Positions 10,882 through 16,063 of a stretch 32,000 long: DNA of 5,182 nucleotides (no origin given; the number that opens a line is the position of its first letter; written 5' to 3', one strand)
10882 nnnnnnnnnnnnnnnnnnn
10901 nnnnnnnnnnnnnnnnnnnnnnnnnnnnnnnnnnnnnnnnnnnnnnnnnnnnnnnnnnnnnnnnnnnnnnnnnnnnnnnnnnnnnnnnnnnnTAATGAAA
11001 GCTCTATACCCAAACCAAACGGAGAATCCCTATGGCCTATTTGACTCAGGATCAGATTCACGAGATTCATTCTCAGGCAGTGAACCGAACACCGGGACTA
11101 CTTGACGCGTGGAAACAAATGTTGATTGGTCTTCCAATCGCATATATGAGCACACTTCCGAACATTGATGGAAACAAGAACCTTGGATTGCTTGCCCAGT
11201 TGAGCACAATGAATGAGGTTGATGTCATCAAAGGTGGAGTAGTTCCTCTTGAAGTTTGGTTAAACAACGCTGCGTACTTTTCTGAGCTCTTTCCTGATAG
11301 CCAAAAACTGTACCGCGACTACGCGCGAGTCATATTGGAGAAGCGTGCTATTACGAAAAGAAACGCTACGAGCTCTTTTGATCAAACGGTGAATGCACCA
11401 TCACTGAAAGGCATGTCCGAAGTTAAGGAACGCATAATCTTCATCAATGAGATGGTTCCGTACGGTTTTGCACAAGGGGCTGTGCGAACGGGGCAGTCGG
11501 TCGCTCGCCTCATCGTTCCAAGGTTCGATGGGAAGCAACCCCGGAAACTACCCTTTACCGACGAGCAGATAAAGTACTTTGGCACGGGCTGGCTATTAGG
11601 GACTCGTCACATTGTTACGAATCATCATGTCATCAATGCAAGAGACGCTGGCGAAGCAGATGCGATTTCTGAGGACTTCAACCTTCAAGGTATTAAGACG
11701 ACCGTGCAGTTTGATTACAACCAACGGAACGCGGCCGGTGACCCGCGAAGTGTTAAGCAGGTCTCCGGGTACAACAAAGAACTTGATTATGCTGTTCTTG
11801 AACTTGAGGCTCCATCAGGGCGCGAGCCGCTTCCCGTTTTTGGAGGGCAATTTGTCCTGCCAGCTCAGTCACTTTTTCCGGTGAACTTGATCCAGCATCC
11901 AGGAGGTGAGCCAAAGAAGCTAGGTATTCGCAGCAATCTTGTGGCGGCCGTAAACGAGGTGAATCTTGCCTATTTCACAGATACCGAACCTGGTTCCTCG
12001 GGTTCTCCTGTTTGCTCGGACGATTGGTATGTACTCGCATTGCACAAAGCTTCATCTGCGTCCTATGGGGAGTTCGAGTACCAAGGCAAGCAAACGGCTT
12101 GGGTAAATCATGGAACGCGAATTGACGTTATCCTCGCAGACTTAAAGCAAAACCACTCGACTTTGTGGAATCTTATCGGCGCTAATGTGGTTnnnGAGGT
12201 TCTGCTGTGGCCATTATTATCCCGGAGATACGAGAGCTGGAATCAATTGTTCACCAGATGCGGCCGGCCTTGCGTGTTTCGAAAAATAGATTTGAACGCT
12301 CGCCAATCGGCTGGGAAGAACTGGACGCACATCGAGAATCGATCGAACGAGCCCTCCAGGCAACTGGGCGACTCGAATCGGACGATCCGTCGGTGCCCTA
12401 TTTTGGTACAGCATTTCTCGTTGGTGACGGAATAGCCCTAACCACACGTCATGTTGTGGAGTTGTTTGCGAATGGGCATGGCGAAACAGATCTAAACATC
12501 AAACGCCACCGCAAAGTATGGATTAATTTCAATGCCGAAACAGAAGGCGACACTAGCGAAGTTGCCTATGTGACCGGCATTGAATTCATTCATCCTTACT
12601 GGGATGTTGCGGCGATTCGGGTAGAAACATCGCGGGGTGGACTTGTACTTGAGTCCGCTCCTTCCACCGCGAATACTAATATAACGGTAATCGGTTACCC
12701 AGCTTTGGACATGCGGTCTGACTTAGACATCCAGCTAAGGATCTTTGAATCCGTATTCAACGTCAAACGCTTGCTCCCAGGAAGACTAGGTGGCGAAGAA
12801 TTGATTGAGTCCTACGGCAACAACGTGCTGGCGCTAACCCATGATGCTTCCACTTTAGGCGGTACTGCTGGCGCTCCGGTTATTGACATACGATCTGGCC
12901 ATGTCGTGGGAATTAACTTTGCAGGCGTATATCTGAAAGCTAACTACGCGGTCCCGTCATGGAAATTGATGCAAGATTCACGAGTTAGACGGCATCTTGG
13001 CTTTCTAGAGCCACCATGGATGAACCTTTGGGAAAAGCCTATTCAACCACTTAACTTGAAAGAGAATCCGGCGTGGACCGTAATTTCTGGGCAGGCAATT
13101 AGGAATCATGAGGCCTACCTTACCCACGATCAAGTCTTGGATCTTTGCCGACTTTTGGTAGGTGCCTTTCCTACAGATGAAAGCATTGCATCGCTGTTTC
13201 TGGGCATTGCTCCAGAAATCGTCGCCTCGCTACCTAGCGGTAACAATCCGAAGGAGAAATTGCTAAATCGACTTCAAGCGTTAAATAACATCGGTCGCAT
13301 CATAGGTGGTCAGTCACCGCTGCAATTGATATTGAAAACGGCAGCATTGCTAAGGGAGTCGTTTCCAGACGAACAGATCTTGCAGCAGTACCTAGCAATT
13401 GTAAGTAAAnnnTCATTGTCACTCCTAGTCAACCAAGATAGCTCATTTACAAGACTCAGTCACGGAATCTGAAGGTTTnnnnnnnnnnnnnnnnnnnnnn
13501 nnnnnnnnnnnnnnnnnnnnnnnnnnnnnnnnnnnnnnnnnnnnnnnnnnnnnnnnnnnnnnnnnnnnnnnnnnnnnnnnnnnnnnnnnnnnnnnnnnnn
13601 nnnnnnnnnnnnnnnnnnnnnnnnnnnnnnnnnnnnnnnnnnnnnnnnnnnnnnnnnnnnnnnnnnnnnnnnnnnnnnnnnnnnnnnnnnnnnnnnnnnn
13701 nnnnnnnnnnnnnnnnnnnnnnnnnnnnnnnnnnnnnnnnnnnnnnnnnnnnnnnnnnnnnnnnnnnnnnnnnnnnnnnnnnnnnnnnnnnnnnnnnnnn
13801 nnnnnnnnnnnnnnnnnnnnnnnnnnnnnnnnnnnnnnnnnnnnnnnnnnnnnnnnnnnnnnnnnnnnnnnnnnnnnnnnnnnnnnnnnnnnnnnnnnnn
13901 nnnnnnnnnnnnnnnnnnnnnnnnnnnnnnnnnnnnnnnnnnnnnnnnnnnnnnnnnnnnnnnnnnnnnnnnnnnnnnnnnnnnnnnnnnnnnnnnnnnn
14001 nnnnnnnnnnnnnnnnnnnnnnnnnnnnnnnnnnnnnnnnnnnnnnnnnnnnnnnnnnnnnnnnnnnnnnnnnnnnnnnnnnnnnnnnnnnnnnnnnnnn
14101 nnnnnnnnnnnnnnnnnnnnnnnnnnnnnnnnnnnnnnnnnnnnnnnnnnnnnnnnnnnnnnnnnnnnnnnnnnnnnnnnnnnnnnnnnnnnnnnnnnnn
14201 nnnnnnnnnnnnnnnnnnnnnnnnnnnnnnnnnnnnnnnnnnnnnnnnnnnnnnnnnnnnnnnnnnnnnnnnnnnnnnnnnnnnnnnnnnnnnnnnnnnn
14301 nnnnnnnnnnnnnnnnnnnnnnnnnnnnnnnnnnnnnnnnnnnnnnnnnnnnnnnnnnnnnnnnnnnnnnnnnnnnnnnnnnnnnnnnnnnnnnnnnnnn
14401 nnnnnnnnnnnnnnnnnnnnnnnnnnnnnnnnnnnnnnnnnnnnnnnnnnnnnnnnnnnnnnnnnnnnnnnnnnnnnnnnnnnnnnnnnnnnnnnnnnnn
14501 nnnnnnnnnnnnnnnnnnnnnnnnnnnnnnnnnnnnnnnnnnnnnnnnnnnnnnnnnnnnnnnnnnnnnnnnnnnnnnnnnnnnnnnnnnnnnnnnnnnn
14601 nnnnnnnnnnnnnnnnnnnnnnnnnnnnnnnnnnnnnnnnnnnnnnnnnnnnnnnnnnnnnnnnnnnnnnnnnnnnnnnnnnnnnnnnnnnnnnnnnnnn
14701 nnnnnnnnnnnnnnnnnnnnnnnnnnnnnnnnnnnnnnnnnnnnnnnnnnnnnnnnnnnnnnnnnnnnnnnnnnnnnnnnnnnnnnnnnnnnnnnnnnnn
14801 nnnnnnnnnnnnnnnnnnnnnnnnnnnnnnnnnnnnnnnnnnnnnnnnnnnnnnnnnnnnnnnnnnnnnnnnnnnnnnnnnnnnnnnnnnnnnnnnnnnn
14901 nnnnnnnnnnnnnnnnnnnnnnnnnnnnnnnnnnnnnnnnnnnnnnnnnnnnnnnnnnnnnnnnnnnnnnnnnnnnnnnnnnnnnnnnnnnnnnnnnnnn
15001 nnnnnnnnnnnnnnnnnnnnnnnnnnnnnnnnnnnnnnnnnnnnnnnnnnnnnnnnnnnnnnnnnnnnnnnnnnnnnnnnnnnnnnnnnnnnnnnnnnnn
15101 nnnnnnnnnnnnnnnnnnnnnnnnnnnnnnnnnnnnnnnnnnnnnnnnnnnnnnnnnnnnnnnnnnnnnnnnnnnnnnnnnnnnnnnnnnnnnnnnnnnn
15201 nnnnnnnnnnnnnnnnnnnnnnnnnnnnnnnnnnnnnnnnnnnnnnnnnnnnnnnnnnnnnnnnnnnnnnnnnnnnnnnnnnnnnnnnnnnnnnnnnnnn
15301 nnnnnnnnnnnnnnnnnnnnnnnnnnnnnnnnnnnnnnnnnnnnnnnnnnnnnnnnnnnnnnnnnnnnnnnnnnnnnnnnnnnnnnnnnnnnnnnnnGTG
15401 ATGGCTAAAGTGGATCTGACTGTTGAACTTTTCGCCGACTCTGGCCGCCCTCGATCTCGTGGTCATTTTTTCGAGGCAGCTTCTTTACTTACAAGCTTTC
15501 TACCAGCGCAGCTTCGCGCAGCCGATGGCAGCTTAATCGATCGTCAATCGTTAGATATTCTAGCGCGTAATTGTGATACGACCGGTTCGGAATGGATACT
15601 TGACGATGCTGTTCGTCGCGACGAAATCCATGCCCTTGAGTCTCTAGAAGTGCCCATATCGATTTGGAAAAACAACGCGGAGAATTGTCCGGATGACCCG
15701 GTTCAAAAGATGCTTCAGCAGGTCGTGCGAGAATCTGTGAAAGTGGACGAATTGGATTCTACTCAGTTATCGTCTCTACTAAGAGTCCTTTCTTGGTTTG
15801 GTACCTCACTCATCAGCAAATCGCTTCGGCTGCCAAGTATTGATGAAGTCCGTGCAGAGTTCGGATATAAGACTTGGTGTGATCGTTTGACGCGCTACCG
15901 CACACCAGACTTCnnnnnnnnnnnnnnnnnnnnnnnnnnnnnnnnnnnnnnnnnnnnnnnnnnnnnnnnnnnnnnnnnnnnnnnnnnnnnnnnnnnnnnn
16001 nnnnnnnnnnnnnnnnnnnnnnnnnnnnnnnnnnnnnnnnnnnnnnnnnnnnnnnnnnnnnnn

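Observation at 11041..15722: One ~90-aa helical module recurs in four operon proteins, at the N-terminus of one protease, the C-terminus of the other, and the N-termini of both NTPases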

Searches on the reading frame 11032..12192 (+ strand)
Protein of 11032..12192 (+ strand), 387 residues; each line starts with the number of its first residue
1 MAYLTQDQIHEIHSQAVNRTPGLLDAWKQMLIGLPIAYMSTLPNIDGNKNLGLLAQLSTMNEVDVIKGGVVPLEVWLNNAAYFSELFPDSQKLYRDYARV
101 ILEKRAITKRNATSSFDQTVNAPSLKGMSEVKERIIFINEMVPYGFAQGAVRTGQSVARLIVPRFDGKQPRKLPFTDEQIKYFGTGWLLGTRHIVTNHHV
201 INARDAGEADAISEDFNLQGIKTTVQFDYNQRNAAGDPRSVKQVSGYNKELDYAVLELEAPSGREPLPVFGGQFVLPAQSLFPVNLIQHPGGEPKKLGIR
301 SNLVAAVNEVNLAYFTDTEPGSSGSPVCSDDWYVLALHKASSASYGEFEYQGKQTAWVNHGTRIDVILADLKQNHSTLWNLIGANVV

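Call 3: search_protein_families(library=pfam, proteins=[window:11032-12192:+], max_evalue=1)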
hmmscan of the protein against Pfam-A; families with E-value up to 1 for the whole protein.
window:11032-12192:+ (387 aa): 3 families
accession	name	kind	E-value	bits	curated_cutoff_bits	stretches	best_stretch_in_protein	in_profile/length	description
PF19957.5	EAD5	-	3.8e-43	147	27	1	3-148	1-135/135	Effector-associated domain 5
PF13365.12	Trypsin_2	-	6.3e-17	63.1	27.6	1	184-337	1-144/144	Trypsin-like peptidase domain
PF00089.32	Trypsin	-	0.00037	20.8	20.6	1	180-261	23-97/220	Trypsin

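Call 4: search_protein_families(library=ncbifam, proteins=[window:11032-12192:+], max_evalue=1)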
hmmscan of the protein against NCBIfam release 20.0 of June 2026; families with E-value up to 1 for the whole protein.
window:11032-12192:+ (387 aa): 1 family
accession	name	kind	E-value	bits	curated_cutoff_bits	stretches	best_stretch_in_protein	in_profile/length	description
NF041810.1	Avs1b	equivalog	0.088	9.9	1500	1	181-269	17-89/1931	AVAST type 1 anti-phage system protease Avs1b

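Call 17: search_protein_families(library=padloc, proteins=[window:11032-12192:+], max_evalue=0.1)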
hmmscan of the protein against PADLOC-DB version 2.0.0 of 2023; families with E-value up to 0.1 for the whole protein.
window:11032-12192:+ (387 aa): 5 families
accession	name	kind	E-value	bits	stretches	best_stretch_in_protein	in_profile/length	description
PDLC02960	RT-Protease_XI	-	0.00018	18.6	1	181-338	348-483/506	single gene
PDLC02959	RT-Protease_XI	-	0.00076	16.5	1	179-338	347-486/510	single gene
PDLC04593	PDC-M35A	-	0.021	12.6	0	177-207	16-47/216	-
PDLC05022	PDC-S45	-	0.035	11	0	193-217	56-80/293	-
PDLC02159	Avs1b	-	0.049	8.9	1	182-268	18-88/1924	-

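Call 32: find_related_loci(query=A3, collection=genome_contigs, flank=10000)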
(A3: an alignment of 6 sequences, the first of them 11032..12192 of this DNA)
Query A3 (387 aa) in genome_contigs; peptide patterns used: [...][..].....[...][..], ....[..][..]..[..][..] (x = any residue, [..] = any of these).
112 stretches matched a pattern; 21 encode a relative of the query (tblastn E <= 1e-3); 21 distinct loci.
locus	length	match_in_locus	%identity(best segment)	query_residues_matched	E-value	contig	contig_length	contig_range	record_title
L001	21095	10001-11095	59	22-387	3e-146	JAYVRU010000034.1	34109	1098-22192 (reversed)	MAG: Candidatus Kuenenia sp. isolate GL73_DN_metabat_110_sub GL73_DN_metabat_110_sub_33, whole genome shotgun sequence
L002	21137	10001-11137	49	1-387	3e-112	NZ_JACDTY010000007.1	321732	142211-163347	Mesorhizobium neociceri strain CCANP35 NODE_7_length_321732_cov_23.479305, whole genome shotgun sequence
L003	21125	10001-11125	40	1-382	7e-89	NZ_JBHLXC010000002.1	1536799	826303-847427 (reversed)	Pseudochelatococcus lubricantis strain CCM 8528 platanus_K_default_2, whole genome shotgun sequence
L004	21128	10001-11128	41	1-384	2e-84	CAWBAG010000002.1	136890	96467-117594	MAG: uncultured Gammaproteobacteria bacterium isolate MFD02809.bin.2.83 genome assembly, contig: contig_124601, whole ge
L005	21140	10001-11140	37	1-386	6e-69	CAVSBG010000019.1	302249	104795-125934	MAG: uncultured Alphaproteobacteria bacterium isolate MFD05705.bin.1.194 genome assembly, contig: contig_85347, whole ge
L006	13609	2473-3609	36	1-387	3e-68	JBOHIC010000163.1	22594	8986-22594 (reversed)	MAG: Novosphingobium sp. isolate H1-B1_maxbin2.bin.230 k127_602290, whole genome shotgun sequence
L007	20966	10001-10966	36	53-384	5e-58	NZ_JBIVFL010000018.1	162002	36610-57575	Streptomyces sp. NPDC090025 NPDC090025_182_F11.ctg-0018, whole genome shotgun sequence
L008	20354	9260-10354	34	3-382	2e-56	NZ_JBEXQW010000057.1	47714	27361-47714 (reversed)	Streptomyces sp. NPDC006339 NPDC006339_281_E5.ctg-0057, whole genome shotgun sequence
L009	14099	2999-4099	34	3-384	1e-56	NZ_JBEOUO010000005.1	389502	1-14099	Streptomyces sp. NPDC126499 NPDC126499_218_D3.ctg-0005, whole genome shotgun sequence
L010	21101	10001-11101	35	3-384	1e-55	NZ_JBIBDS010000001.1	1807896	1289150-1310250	Streptomyces sp. NPDC012637 NPDC012637_197_D8.ctg-0001, whole genome shotgun sequence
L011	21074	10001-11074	35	3-375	1e-54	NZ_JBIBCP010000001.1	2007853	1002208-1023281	Streptomyces sp. NPDC012769 NPDC012769_192_A2.ctg-0001, whole genome shotgun sequence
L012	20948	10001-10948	38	55-384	2e-54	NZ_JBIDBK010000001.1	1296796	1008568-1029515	Streptomyces sp. NPDC048018 NPDC048018_109_H8.ctg-0001, whole genome shotgun sequence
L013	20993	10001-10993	35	38-384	1e-53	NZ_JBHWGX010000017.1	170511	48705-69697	Streptomyces sp. NPDC059749 NPDC059749_323_F9.ctg-0017, whole genome shotgun sequence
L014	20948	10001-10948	37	55-384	2e-53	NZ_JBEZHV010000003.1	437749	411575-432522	Streptomyces sp. NPDC048623 NPDC048623_64_D8.ctg-0003, whole genome shotgun sequence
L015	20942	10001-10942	37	55-382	1e-51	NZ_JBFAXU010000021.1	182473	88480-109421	Streptomyces sp. NPDC051921 NPDC051921_50_A10.ctg-0021, whole genome shotgun sequence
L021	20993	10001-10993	36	38-384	3e-54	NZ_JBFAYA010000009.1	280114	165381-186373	Streptomyces sp. NPDC051909 NPDC051909_48_B10.ctg-0009, whole genome shotgun sequence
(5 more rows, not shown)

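Call 35: search_protein_families(library=pfam, proteins=[L021:5765-11023:+, L011:5603-11137:+, L014:4952-10975:+, L021:11061-12161:+, L001:12208-13704:+], max_evalue=0.01)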
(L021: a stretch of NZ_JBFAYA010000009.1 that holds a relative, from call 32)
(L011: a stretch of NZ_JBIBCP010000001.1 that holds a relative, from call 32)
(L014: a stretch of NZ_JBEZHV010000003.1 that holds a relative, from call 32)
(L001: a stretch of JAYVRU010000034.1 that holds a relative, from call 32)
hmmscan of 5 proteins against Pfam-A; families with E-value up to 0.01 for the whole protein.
L021:5765-11023:+ (1753 aa): 7 families
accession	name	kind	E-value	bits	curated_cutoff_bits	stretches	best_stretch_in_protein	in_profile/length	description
PF19957.5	EAD5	-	1.4e-41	142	27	1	1377-1509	1-135/135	Effector-associated domain 5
PF13365.12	Trypsin_2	-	3.4e-19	70.4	27.6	1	1540-1697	1-144/144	Trypsin-like peptidase domain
PF13191.12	AAA_16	-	2.2e-11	45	32.6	2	567-756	2-153/167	AAA ATPase domain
PF13401.12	AAA_22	-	4e-07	30.8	27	0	147-252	5-98/130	AAA domain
PF24883.2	NPHP3_N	-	0.00048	20.8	24.8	0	592-670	25-100/164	Nephrocystin 3, N-terminal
PF05729.18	NACHT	-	0.0021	18.4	26.7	0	591-648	2-63/167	NACHT domain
PF01580.24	FtsK_SpoIIIE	-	0.0062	16.4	24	0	590-639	40-89/221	FtsK/SpoIIIE family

L011:5603-11137:+ (1845 aa): 4 families
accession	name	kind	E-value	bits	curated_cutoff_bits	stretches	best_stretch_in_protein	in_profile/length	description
PF19957.5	EAD5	-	4.9e-49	166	27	1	1467-1599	1-135/135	Effector-associated domain 5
PF13365.12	Trypsin_2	-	1.1e-17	65.5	27.6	1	1630-1787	1-144/144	Trypsin-like peptidase domain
PF13191.12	AAA_16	-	1.2e-12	49.1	32.6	2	640-824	2-148/167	AAA ATPase domain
PF13401.12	AAA_22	-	1.9e-07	31.9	27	0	148-252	7-97/130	AAA domain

L014:4952-10975:+ (2008 aa): 5 families
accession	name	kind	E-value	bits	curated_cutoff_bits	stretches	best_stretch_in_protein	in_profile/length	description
PF19957.5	EAD5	-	3.4e-42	143.9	27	1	1633-1765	1-135/135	Effector-associated domain 5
PF13365.12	Trypsin_2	-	1.2e-18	68.7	27.6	1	1796-1953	1-144/144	Trypsin-like peptidase domain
PF13191.12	AAA_16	-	9e-13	49.5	32.6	2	669-856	2-151/167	AAA ATPase domain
PF13401.12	AAA_22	-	5.8e-06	27.1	27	0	190-295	5-98/130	AAA domain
PF24883.2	NPHP3_N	-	0.0017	19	24.8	0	694-787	25-112/164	Nephrocystin 3, N-terminal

L021:11061-12161:+ (367 aa): 2 families
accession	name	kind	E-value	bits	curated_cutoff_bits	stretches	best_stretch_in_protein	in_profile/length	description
PF13365.12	Trypsin_2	-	1e-19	72.1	27.6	1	156-335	1-144/144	Trypsin-like peptidase domain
PF00089.32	Trypsin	-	8.9e-07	29.4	20.6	1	153-343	24-201/220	Trypsin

L001:12208-13704:+ (499 aa): 3 families
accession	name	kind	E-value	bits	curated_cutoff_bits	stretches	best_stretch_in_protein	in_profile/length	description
PF12799.13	LRR_4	-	2.1e-05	25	27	0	411-451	1-40/44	Leucine Rich repeats (2 copies)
PF23952.1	LRR_EndoS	-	0.0022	18.7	27.9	1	414-461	26-72/116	Endo-beta-N-acetylglucosaminidase EndoS LRR domain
PF13855.12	LRR_8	-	0.004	17.3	27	0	340-369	29-59/61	Leucine rich repeat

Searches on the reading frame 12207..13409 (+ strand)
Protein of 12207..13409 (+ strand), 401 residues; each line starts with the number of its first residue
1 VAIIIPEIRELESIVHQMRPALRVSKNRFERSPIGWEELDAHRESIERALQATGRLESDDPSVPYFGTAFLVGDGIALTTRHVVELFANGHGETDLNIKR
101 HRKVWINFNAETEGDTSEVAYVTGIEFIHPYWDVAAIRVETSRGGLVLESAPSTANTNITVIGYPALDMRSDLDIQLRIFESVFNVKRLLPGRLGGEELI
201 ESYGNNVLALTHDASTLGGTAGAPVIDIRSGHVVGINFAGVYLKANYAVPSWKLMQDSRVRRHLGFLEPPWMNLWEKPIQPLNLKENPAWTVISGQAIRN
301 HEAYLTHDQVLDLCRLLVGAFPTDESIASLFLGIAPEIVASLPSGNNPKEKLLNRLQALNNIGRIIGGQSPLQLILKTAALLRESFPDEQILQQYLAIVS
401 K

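Call 3: search_protein_families(library=pfam, proteins=[window:12207-13409:+], max_evalue=1)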
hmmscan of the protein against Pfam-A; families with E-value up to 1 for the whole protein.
window:12207-13409:+ (401 aa): 4 families
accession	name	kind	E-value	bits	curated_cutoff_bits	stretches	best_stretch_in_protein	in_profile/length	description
PF19957.5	EAD5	-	8.8e-14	51.9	27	1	304-400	1-98/135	Effector-associated domain 5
PF13365.12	Trypsin_2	-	3.7e-13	50.9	27.6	1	67-236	1-144/144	Trypsin-like peptidase domain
PF02907.21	Peptidase_S29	-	0.17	12.1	25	1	208-241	97-129/149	Hepatitis C virus NS3 protease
PF10416.15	IBD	-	0.27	11.7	25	1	108-173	40-100/128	Transcription-initiator DNA-binding domain IBD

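Call 4: search_protein_families(library=ncbifam, proteins=[window:12207-13409:+], max_evalue=1)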
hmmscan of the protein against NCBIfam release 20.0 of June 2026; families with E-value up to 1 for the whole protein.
window:12207-13409:+ (401 aa): 0 families

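Call 17: search_protein_families(library=padloc, proteins=[window:12207-13409:+], max_evalue=0.1)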
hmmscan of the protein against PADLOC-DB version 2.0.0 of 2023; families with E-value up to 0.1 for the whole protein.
window:12207-13409:+ (401 aa): 4 families
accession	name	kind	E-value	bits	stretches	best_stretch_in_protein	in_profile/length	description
PDLC03010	nacht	-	1.1e-07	29.4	1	39-249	121-362/378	-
PDLC02960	RT-Protease_XI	-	2.1e-07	28.3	1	56-251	341-497/506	single gene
PDLC02959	RT-Protease_XI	-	2.3e-07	28.1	1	64-240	349-489/510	single gene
PDLC04593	PDC-M35A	-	4.4e-05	21.4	1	61-243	17-183/216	-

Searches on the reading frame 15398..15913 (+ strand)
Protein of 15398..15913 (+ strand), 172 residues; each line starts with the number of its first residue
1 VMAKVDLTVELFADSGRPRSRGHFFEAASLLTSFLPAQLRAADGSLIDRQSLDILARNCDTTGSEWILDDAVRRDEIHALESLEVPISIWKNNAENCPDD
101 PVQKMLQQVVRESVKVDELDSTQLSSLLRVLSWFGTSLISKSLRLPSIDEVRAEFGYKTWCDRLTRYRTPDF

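Call 5: search_protein_families(library=pfam, proteins=[window:15398-15877:+], max_evalue=10)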
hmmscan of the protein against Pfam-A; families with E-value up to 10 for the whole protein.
window:15398-15877:+ (160 aa): 0 families

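Call 57: predict_structure(protein=window:15398-15913:+)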
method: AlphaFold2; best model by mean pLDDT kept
length: 172 residues; sequences in the alignment: 1
mean_pLDDT: 33.5   pTM: 0.24
mean pLDDT of the five models: 33.5, 32.7, 31.6, 31.0, 31.0
residues with pLDDT >= 90: 0; 70-90: 0; 50-70: 1; < 50: 171
segments of 3 or more residues with pLDDT < 50: 1-119, 121-172
pLDDT, mean of each block of 10 residues (from residue 1): 26 34 36 29 32 36 30 30 29 35 39 40 44 38 32 35 26 24
secondary structure, 60 per line:
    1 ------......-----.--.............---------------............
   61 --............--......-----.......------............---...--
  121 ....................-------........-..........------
elements in order: H7-11 H21-33 H49-60 H63-74 H77-82 H88-94 H101-112 H121-140 H148-155 H157-166
